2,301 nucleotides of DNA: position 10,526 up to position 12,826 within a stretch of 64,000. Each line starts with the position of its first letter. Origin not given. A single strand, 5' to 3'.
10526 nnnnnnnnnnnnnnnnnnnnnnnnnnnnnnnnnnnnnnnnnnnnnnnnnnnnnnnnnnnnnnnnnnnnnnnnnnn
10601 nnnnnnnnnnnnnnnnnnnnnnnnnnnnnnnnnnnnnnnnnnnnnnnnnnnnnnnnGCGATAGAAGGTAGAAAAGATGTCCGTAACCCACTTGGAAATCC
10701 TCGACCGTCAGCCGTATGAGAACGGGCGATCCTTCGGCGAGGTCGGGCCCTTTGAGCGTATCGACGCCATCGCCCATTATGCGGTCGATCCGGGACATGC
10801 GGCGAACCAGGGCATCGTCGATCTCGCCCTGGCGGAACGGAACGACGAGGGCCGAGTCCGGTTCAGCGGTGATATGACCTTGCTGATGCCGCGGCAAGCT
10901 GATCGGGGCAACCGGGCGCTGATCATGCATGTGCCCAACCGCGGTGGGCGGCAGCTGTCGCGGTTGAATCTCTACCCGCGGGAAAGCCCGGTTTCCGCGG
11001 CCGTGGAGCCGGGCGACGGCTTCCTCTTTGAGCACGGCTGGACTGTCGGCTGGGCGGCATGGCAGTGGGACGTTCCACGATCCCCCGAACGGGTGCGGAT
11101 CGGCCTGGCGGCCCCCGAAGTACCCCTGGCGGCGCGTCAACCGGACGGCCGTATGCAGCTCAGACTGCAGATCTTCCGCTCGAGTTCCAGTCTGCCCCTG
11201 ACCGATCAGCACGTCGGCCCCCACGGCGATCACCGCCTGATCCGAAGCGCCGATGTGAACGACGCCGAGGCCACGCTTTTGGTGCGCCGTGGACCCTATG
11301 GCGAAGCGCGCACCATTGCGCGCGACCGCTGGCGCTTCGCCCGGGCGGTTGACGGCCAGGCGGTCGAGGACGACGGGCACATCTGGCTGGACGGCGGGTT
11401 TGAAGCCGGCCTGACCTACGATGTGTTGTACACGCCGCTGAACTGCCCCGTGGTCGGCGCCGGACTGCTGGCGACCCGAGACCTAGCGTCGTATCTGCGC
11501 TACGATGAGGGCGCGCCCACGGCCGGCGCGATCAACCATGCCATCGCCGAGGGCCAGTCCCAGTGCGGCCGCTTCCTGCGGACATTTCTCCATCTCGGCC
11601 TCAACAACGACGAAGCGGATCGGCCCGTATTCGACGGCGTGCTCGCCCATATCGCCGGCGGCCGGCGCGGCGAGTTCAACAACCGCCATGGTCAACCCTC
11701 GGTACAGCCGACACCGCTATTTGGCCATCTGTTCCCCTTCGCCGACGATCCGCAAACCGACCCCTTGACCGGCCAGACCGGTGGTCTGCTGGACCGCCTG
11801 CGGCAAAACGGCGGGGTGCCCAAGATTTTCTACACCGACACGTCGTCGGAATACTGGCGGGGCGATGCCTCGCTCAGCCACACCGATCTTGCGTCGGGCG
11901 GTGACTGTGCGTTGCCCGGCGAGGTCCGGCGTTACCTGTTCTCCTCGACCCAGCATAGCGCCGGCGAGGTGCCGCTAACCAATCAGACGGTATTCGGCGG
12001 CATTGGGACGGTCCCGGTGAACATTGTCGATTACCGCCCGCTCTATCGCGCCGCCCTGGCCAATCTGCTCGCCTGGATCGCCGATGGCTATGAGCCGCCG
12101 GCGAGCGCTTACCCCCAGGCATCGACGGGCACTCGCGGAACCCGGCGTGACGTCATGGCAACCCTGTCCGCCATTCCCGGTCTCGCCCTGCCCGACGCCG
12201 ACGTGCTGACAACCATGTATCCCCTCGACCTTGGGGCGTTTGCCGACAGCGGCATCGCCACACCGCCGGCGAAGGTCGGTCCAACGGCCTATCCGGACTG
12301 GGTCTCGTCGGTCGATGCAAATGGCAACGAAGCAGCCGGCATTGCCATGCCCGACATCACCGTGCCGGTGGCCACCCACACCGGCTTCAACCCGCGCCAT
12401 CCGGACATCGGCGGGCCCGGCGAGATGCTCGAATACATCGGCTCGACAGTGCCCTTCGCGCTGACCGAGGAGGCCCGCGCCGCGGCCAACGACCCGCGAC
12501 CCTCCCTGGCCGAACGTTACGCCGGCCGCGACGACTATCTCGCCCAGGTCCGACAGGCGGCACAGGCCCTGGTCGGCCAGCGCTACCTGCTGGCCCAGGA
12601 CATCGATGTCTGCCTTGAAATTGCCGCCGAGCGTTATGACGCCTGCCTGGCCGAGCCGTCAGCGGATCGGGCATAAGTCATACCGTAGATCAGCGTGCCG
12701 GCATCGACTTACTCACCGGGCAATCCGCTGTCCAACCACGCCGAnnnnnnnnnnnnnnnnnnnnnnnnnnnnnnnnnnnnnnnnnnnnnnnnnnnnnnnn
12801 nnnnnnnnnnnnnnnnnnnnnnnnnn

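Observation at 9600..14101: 25-nt direct repeats (a duplicated DUF1244 3' end) flank a 4.5-kb three-gene segment next to the Rieske gene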

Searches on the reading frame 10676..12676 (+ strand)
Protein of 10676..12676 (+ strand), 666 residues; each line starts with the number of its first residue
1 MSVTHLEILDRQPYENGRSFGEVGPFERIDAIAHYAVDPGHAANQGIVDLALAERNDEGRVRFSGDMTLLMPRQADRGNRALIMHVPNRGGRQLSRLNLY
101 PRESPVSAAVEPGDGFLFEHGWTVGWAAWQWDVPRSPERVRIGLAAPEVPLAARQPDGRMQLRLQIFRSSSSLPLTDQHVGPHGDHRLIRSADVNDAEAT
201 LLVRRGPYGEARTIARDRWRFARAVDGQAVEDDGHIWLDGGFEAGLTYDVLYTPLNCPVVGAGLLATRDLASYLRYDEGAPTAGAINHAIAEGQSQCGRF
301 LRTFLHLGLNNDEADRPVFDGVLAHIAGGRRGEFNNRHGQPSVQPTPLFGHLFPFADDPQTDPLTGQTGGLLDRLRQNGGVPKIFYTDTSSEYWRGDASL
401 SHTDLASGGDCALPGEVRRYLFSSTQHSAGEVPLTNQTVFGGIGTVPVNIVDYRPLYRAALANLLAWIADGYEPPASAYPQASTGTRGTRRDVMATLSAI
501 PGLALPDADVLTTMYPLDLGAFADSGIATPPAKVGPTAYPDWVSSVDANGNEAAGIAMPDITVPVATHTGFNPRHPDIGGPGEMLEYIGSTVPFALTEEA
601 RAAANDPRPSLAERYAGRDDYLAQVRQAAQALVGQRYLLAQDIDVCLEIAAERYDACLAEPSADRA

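Call 10: search_protein_families(library=pfam, proteins=[window:10676-12676:+])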
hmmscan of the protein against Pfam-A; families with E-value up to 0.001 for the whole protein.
window:10676-12676:+ (666 aa): 1 family
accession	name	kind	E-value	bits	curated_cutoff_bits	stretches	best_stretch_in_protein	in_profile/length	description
PF20091.5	Abhydrolase_10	-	2.1e-37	129.5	23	1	252-644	134-425/429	Alpha/beta hydrolase domain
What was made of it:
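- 10676..12676 (+): 666-aa Abhydrolase_10 protein. Present next to DUF1244 in every close lineage; its native stop codon is at 12674-12676. PF20091 (call 10).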

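Call 45: search_protein_families(library=ncbifam, max_evalue=0.01, proteins=[window:10676-12676:+])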
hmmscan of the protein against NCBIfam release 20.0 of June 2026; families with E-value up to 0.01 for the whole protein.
window:10676-12676:+ (666 aa): 0 families
